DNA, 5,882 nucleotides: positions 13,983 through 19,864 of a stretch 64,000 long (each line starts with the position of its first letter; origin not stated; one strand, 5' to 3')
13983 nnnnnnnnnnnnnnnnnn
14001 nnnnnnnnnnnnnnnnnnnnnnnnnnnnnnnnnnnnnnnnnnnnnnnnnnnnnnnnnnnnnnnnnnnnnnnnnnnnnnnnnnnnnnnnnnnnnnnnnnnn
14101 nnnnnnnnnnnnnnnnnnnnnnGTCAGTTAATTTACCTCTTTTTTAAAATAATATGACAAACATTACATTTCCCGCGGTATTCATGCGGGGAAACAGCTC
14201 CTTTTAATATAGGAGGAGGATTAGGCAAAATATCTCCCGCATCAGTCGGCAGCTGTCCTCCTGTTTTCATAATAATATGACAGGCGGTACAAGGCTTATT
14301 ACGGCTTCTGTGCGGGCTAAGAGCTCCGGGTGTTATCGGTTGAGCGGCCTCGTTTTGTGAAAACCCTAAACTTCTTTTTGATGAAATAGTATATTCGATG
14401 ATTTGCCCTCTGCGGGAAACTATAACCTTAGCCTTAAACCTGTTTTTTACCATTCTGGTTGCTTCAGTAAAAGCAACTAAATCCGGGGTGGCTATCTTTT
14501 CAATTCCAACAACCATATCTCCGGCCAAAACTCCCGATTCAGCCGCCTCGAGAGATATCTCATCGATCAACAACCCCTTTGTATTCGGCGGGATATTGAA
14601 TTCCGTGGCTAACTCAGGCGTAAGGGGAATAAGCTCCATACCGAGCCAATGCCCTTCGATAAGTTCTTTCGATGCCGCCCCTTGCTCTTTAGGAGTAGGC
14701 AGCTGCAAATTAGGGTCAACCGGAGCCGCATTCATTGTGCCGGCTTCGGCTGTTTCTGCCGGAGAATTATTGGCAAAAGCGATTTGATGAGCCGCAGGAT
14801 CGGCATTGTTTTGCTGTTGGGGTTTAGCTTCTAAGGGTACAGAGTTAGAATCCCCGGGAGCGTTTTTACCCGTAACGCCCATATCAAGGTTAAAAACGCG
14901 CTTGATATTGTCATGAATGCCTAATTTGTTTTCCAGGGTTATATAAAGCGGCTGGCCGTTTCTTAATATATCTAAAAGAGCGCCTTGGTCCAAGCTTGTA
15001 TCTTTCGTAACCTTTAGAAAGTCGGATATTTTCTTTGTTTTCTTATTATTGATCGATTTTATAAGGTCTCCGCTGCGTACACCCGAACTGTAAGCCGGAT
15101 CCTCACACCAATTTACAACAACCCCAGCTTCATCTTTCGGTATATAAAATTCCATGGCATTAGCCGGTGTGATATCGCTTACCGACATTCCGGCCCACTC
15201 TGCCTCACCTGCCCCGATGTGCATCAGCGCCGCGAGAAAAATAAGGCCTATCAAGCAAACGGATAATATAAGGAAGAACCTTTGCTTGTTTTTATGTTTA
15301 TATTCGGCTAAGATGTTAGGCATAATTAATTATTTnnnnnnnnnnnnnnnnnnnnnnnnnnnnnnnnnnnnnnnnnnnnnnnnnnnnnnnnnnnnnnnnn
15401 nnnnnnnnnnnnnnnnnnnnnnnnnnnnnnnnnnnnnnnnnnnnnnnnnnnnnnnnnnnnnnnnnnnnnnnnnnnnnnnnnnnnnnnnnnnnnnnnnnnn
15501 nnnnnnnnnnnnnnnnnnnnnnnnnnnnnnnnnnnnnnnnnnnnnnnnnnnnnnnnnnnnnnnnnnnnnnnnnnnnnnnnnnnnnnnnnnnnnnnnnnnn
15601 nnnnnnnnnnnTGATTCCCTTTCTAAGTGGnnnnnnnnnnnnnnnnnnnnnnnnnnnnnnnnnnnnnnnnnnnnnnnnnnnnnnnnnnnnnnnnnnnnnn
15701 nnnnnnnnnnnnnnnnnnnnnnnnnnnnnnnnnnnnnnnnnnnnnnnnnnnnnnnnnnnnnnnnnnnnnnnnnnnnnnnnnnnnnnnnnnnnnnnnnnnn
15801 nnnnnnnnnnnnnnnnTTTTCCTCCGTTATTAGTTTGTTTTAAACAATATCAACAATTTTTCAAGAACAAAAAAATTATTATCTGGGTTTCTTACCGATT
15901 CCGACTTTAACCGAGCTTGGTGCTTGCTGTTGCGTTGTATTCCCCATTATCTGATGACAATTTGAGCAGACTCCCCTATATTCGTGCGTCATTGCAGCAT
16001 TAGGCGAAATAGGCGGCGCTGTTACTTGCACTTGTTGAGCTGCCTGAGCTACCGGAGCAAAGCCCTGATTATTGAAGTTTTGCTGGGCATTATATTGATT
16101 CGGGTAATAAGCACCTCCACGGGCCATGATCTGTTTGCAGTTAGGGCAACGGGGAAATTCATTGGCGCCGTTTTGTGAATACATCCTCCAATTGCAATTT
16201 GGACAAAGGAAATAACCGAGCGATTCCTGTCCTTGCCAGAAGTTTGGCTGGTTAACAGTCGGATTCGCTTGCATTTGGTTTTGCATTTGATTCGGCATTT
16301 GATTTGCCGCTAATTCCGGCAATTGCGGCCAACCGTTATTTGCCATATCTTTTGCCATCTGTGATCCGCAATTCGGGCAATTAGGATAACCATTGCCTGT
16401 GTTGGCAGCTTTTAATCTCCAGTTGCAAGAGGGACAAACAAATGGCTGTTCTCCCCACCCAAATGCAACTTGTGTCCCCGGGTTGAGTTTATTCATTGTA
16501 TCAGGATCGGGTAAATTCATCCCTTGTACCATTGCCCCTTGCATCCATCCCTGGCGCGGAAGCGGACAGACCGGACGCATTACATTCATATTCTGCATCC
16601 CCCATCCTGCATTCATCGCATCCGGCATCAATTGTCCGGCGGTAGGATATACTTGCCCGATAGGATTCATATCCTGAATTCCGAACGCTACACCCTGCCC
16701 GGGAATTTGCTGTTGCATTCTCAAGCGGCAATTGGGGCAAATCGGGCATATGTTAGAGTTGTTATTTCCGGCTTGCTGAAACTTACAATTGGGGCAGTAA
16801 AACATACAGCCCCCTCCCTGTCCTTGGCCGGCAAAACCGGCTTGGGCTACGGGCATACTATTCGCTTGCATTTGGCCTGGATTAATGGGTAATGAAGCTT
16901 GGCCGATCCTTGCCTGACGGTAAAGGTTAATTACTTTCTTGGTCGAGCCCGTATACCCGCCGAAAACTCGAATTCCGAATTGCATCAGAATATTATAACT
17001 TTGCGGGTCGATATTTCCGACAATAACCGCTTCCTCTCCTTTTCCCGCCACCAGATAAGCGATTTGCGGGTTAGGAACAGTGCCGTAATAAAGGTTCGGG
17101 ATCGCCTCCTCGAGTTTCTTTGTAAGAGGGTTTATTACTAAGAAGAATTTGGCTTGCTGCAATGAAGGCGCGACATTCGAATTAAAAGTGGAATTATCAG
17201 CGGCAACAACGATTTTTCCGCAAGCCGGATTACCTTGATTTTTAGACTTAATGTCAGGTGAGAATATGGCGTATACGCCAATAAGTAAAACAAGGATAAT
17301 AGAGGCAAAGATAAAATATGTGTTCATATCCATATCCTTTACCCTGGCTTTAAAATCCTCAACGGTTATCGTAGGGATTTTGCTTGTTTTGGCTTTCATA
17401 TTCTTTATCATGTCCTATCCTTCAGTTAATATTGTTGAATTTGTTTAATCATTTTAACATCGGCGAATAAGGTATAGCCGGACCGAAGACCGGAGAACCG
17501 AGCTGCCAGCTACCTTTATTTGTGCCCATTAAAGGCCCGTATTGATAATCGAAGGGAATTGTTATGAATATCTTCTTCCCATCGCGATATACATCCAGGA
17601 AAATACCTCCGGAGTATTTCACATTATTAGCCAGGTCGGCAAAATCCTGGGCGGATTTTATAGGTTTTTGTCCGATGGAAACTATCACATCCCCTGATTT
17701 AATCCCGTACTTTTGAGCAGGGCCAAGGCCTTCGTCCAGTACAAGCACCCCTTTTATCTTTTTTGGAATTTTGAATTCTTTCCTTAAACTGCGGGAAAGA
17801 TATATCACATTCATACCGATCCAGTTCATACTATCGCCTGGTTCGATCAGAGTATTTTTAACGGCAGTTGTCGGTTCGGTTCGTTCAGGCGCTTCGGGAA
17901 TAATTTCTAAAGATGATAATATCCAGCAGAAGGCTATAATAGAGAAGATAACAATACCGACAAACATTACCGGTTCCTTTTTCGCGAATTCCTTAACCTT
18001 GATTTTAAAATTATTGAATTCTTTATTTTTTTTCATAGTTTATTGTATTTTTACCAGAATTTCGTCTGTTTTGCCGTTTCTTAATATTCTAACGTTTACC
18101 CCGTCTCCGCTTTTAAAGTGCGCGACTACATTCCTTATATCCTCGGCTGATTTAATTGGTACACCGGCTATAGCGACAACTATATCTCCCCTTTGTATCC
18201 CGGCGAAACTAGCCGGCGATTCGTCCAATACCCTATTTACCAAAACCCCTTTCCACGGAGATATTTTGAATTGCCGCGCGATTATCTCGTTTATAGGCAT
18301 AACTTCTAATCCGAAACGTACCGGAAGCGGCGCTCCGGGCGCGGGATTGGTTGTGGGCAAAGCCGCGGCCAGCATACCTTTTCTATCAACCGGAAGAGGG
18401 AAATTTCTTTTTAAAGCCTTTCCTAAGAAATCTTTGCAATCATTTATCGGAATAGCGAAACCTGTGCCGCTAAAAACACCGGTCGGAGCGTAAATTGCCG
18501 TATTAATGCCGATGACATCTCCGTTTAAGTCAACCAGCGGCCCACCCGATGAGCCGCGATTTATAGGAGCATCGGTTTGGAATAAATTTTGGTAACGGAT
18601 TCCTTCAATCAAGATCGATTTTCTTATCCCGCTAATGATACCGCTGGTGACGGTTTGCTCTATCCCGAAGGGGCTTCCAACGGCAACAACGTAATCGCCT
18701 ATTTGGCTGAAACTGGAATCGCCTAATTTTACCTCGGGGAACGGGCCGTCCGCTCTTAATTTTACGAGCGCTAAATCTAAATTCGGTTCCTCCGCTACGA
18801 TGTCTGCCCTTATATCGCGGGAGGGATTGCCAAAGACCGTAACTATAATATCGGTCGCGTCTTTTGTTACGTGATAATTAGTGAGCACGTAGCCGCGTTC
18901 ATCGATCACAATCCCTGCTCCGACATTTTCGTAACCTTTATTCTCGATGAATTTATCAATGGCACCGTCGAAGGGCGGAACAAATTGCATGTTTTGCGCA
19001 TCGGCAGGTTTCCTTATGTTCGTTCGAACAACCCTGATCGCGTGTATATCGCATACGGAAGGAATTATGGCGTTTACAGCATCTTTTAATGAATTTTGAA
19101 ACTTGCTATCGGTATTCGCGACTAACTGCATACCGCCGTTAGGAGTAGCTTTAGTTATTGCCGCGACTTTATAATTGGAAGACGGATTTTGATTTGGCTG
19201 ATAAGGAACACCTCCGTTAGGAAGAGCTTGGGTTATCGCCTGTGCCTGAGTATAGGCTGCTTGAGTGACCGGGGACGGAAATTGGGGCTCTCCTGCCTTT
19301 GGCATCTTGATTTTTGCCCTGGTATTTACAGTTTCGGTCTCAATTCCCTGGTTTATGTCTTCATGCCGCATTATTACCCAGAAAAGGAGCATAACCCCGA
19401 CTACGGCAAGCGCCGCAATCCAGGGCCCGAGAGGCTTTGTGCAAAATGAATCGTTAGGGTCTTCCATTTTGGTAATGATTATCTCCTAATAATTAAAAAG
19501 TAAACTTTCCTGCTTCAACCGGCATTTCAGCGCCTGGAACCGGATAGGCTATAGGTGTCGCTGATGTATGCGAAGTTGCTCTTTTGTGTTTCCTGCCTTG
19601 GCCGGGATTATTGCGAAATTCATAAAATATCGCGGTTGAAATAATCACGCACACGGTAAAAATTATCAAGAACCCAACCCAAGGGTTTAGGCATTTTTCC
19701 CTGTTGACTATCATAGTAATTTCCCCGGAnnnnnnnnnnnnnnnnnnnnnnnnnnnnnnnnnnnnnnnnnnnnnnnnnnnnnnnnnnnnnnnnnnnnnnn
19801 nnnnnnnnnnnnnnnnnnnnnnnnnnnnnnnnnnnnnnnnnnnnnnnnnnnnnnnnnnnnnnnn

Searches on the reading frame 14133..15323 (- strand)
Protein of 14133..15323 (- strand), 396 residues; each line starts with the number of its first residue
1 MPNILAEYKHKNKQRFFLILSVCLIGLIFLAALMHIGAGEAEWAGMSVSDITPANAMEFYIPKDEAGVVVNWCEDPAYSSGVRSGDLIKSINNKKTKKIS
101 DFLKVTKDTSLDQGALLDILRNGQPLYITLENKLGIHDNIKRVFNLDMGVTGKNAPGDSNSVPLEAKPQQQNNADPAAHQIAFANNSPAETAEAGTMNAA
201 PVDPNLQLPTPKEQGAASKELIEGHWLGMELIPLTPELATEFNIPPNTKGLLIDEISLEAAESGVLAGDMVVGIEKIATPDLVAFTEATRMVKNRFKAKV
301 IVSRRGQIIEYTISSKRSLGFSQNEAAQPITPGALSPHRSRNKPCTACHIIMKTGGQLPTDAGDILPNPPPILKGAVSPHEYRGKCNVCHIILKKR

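Call 8: search_protein_families(library=ncbifam, proteins=[window:14133-15323:-], max_evalue=0.001)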
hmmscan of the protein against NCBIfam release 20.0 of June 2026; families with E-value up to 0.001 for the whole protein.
window:14133-15323:- (396 aa): 12 families
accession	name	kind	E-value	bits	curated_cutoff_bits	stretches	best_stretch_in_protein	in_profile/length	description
NF040965.1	MamP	equivalog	7.5e-62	209.6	300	2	155-392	41-289/290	magnetosome magnetite formation protein MamP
TIGR02037.1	degP_htrA_DO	subfamily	1.6e-14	53.7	416.2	2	40-129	342-433/434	Do family serine endopeptidase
NF040960.1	MamE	equivalog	1.3e-10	40.6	800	0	170-280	387-502/659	magnetosome formation protease MamE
NF041521.1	HhoA_HhoB_HtrA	equivalog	2.6e-10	40.1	450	1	54-131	252-330/335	HhoA/HhoB/HtrA family serine endopeptidase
NF040996.1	MamX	equivalog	4.7e-06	26.3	400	1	325-395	33-103/264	magnetosome protein MamX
TIGR00054.1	TIGR00054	equivalog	9.1e-06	24.8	147.55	1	74-133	212-274/421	RIP metalloprotease RseP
NF041199.1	trx7_PDZ_seleno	equivalog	1.4e-05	24.2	300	0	44-130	295-388/390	Trx7/PDZ domain-containing (seleno)protein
NF008189.1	PRK10942.1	equivalog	9.9e-05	21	720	0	74-142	323-391/477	serine endoprotease DegP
TIGR02038.1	protease_degS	equivalog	0.00018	20.8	422.95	0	44-128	257-342/351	outer membrane-stress sensor serine endopeptidase DegS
NF007526.1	PRK10139.1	equivalog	0.00018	20.3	756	0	75-129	302-356/456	serine endoprotease DegQ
TIGR02860.1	spore_IV_B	equivalog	0.00045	19.3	305.25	0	74-133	123-181/402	SpoIVB peptidase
NF047968.1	SerProtHtrA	equivalog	0.00081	18.8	470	0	65-128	288-353/357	serine protease HtrA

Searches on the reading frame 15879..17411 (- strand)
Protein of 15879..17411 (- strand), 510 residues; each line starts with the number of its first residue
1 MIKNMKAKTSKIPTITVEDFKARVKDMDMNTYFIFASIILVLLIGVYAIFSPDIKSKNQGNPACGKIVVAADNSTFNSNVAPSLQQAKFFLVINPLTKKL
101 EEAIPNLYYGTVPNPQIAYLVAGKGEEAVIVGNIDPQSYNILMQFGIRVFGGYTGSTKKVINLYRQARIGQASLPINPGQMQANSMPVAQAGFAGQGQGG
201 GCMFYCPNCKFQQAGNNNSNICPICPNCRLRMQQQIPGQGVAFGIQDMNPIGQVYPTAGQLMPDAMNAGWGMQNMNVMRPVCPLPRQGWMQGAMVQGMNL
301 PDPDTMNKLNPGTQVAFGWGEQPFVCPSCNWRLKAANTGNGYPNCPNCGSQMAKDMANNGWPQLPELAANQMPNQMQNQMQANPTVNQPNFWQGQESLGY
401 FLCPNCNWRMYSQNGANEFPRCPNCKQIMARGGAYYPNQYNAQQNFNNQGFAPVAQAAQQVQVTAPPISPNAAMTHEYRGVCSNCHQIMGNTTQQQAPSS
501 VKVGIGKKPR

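Call 3: search_protein_families(library=ncbifam, proteins=[window:15879-17411:-], max_evalue=1)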
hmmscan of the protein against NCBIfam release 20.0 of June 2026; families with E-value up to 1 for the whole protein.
window:15879-17411:- (510 aa): 9 families
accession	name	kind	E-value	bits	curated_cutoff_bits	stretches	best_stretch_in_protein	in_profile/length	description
NF040965.1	MamP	equivalog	0.00012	21.9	300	1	464-491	221-248/290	magnetosome magnetite formation protein MamP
TIGR00373.1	TIGR00373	equivalog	0.00013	21.5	149.5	2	399-429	108-138/162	transcription factor E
NF040992.1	MamT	equivalog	0.00017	22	200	1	451-493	57-99/153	magnetosome protein MamT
NF011481.0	PRK14890.1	equivalog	0.007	16.4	61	2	322-351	8-36/61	putative Zn-ribbon RNA-binding protein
NF004910.0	PRK06266.1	equivalog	0.078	12.1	180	1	396-430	120-154/185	transcription initiation factor E subunit alpha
NF045783.1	Nigrythrn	equivalog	0.25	11.4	340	0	399-427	170-194/202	nigerythrin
NF041259.1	mono_DmmA_fam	domain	0.29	11.4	60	0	321-352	49-80/101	dimethylamine monooxygenase subunit DmmA family protein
NF047949.1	CcmD_like_Wolb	equivalog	0.29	10.7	45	1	29-57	1-31/45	CcmD-like small membrane protein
TIGR02605.1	CxxC_CxxC_SSSS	subfamily_domain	0.3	11.2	31.3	1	324-354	6-39/52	FmdB family zinc ribbon protein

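Call 4: search_protein_families(library=pfam, proteins=[window:15879-17411:-], max_evalue=1)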
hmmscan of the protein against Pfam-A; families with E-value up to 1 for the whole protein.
window:15879-17411:- (510 aa): 7 families
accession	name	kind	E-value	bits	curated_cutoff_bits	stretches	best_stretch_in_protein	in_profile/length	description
PF18509.6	MCR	-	2.6e-09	36.9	30.4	1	466-491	1-29/30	Magnetochrome domain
PF02579.22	Nitro_FeMo-Co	-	4.8e-05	24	26.3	1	78-165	3-93/94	Dinitrogenase iron-molybdenum cofactor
PF23783.1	Zn_ribbon_TiaS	-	0.006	16.7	27.3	2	325-355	3-32/41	TiaS C-terminal zinc ribbon domain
PF01155.25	HypA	-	0.096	13.2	28.9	0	323-353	70-97/112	Hydrogenase/urease nickel incorporation, metallochaperone, hypA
PF19876.4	DUF6349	-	0.21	12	25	0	325-393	68-130/169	Family of unknown function (DUF6349)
PF23455.1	DUF7129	-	0.29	11.3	30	1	324-352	12-37/45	Domain of unknown function (DUF7129)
PF12647.12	RNHCP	-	0.93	9.9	24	0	322-350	2-31/90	RNHCP domain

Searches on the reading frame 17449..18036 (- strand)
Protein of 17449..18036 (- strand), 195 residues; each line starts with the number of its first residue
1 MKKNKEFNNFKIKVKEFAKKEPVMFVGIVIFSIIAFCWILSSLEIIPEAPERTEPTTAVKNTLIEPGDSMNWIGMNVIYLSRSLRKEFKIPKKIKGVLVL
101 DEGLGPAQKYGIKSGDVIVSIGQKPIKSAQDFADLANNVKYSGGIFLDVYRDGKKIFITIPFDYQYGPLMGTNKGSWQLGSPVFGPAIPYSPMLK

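Call 3: search_protein_families(library=ncbifam, proteins=[window:17449-18036:-], max_evalue=1)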
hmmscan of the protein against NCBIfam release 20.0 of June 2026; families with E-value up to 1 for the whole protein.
window:17449-18036:- (195 aa): 19 families
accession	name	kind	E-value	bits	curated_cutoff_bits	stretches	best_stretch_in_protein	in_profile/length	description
NF040965.1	MamP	equivalog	1.2e-13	51.4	300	1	70-155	111-195/290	magnetosome magnetite formation protein MamP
TIGR02037.1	degP_htrA_DO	subfamily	2.5e-12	46.5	416.2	1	64-159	340-433/434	Do family serine endopeptidase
NF008147.1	PRK10898.1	equivalog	2.3e-08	33.6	408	1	57-160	241-345/352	outer membrane-stress sensor serine endopeptidase DegS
NF041521.1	HhoA_HhoB_HtrA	equivalog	5.3e-07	29.2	450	1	72-160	233-329/335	HhoA/HhoB/HtrA family serine endopeptidase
TIGR02038.1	protease_degS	equivalog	4.4e-06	26.1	422.95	1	88-160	271-344/351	outer membrane-stress sensor serine endopeptidase DegS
NF008189.1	PRK10942.1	equivalog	1.9e-05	23.4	720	1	103-161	322-380/477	serine endoprotease DegP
NF047968.1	SerProtHtrA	equivalog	3.4e-05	23.4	470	1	74-162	271-357/357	serine protease HtrA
NF007526.1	PRK10139.1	equivalog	3.8e-05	22.6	756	1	74-163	271-360/456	serine endoprotease DegQ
NF041199.1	trx7_PDZ_seleno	equivalog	5.5e-05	22.2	300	1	104-161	213-271/390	Trx7/PDZ domain-containing (seleno)protein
NF040960.1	MamE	equivalog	5.5e-05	21.9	800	1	69-156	442-529/659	magnetosome formation protease MamE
TIGR02860.1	spore_IV_B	equivalog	7.2e-05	21.9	305.25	1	105-160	124-178/402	SpoIVB peptidase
TIGR00054.1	TIGR00054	equivalog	0.00052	19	147.55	1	105-160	213-267/421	RIP metalloprotease RseP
NF050055.1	SerProtHtrAMycob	equivalog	0.0021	17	800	1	105-160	441-496/502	serine protease HtrA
NF053637.1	SerProtHtrAspr2045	equivalog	0.0022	17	650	1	75-161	298-385/394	serine protease HtrA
TIGR00225.1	prc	subfamily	0.0047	16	218.6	1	105-138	73-105/335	C-terminal processing peptidase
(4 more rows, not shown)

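Call 4: search_protein_families(library=pfam, proteins=[window:17449-18036:-], max_evalue=1)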
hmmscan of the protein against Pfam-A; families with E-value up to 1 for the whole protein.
window:17449-18036:- (195 aa): 5 families
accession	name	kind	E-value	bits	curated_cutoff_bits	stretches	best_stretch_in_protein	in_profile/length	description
PF13180.12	PDZ_2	-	2.9e-08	34.3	27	1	105-159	23-77/80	PDZ domain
PF17820.7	PDZ_6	-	9.2e-06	25.8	27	1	105-135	9-39/54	PDZ domain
PF12812.13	PDZ_1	-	0.00014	22.3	28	1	64-140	2-76/78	PDZ-like domain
PF00595.29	PDZ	-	0.00026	21.7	23.2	1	102-130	34-61/81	PDZ domain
PF14685.13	PDZ_Tricorn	-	0.0038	17.6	25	1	85-138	11-66/88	Tricorn protease PDZ domain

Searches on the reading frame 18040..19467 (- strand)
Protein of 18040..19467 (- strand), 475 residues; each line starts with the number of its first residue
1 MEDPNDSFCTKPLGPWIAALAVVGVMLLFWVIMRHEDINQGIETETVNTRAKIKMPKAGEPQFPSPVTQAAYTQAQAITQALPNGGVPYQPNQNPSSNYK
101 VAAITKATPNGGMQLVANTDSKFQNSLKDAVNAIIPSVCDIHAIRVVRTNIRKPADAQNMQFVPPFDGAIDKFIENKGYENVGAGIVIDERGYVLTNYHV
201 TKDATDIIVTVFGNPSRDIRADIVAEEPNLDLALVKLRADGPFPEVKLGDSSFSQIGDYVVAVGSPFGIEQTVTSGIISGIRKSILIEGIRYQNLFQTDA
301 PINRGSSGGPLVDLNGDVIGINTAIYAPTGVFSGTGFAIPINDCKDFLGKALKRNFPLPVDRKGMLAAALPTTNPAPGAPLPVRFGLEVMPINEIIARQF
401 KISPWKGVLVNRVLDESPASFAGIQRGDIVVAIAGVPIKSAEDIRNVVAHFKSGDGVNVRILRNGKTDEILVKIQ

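Call 3: search_protein_families(library=ncbifam, proteins=[window:18040-19467:-], max_evalue=1)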
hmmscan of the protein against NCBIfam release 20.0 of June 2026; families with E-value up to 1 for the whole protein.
window:18040-19467:- (475 aa): 26 families (the best 25 are shown)
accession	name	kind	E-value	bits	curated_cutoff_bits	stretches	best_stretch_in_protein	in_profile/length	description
TIGR02037.1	degP_htrA_DO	subfamily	2.4e-86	290.3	416.2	2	126-353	2-229/434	Do family serine endopeptidase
NF040960.1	MamE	equivalog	5.4e-74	249.9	800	2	81-350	32-292/659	magnetosome formation protease MamE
NF041521.1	HhoA_HhoB_HtrA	equivalog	1e-60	205.8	450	2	127-347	3-219/335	HhoA/HhoB/HtrA family serine endopeptidase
NF047968.1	SerProtHtrA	equivalog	1.9e-59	201.8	470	2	171-351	77-256/357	serine protease HtrA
NF007526.1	PRK10139.1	equivalog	8.7e-58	196.1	756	2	125-345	40-253/456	serine endoprotease DegQ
NF008189.1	PRK10942.1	equivalog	1.7e-57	195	720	2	175-347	107-277/477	serine endoprotease DegP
TIGR02038.1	protease_degS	equivalog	2e-53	181.8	422.95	2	179-353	76-248/351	outer membrane-stress sensor serine endopeptidase DegS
NF008147.1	PRK10898.1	equivalog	7.1e-48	163.5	408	2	176-350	73-246/352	outer membrane-stress sensor serine endopeptidase DegS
NF050055.1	SerProtHtrAMycob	equivalog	8.1e-43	147.1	800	2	180-349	226-404/502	serine protease HtrA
NF053637.1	SerProtHtrAspr2045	equivalog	1.2e-29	103.4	650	2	189-348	114-279/394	serine protease HtrA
NF040961.1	MamO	equivalog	7.1e-26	90.7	800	1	152-341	71-257/648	magnetosome protein MamO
NF033740.0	MarP_fam_protase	equivalog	1.5e-14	53.9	250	1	181-353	211-379/390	MarP family serine protease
NF040965.1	MamP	equivalog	2.4e-07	30.7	300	1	386-468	115-196/290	magnetosome magnetite formation protein MamP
NF041199.1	trx7_PDZ_seleno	equivalog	2.5e-07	29.9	300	1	404-473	201-271/390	Trx7/PDZ domain-containing (seleno)protein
NF041616.1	T2SS_C_SYNERG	exception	8.9e-07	28.5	200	1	406-466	227-287/296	type II secretion system protein GspC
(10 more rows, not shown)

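Call 4: search_protein_families(library=pfam, proteins=[window:18040-19467:-], max_evalue=1)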
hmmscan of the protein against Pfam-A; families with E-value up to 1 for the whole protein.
window:18040-19467:- (475 aa): 8 families
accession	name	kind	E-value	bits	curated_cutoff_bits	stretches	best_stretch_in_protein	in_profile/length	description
PF13365.12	Trypsin_2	-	3.7e-30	106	27.6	1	183-321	1-144/144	Trypsin-like peptidase domain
PF00089.32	Trypsin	-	6.1e-14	52.8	20.6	1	181-347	25-219/220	Trypsin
PF13180.12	PDZ_2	-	5.3e-13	49.5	27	1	407-474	13-80/80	PDZ domain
PF17820.7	PDZ_6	-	2.9e-08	33.7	27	1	410-449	2-41/54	PDZ domain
PF00595.29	PDZ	-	2.6e-05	25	23.2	1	406-457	25-76/81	PDZ domain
PF02907.21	Peptidase_S29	-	0.014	15.6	25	1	303-342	106-144/149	Hepatitis C virus NS3 protease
PF24253.1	DUF7454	-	0.024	15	27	0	255-274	10-31/59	Domain of unknown function (DUF7454)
PF14685.13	PDZ_Tricorn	-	0.038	14.4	25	1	417-465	31-80/88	Tricorn protease PDZ domain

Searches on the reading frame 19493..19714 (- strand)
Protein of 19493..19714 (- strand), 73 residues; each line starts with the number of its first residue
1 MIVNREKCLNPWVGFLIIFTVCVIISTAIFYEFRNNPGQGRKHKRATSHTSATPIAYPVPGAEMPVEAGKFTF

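Call 3: search_protein_families(library=ncbifam, proteins=[window:19493-19714:-], max_evalue=1)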
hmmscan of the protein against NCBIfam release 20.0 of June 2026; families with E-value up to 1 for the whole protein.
window:19493-19714:- (73 aa): 1 family
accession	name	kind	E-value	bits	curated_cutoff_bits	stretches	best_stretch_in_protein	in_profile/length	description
TIGR01842.1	type_I_sec_PrtD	subfamily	0.13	10.7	510.15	1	9-36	139-166/544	type I secretion system permease/ATPase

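Call 4: search_protein_families(library=pfam, proteins=[window:19493-19714:-], max_evalue=1)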
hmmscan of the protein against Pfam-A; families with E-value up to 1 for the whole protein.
window:19493-19714:- (73 aa): 1 family
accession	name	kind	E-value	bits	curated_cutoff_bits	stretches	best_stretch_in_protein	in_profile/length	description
PF05961.16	Chordopox_A13L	-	0.21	12.3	24.1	1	14-36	3-25/69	Chordopoxvirus A13L protein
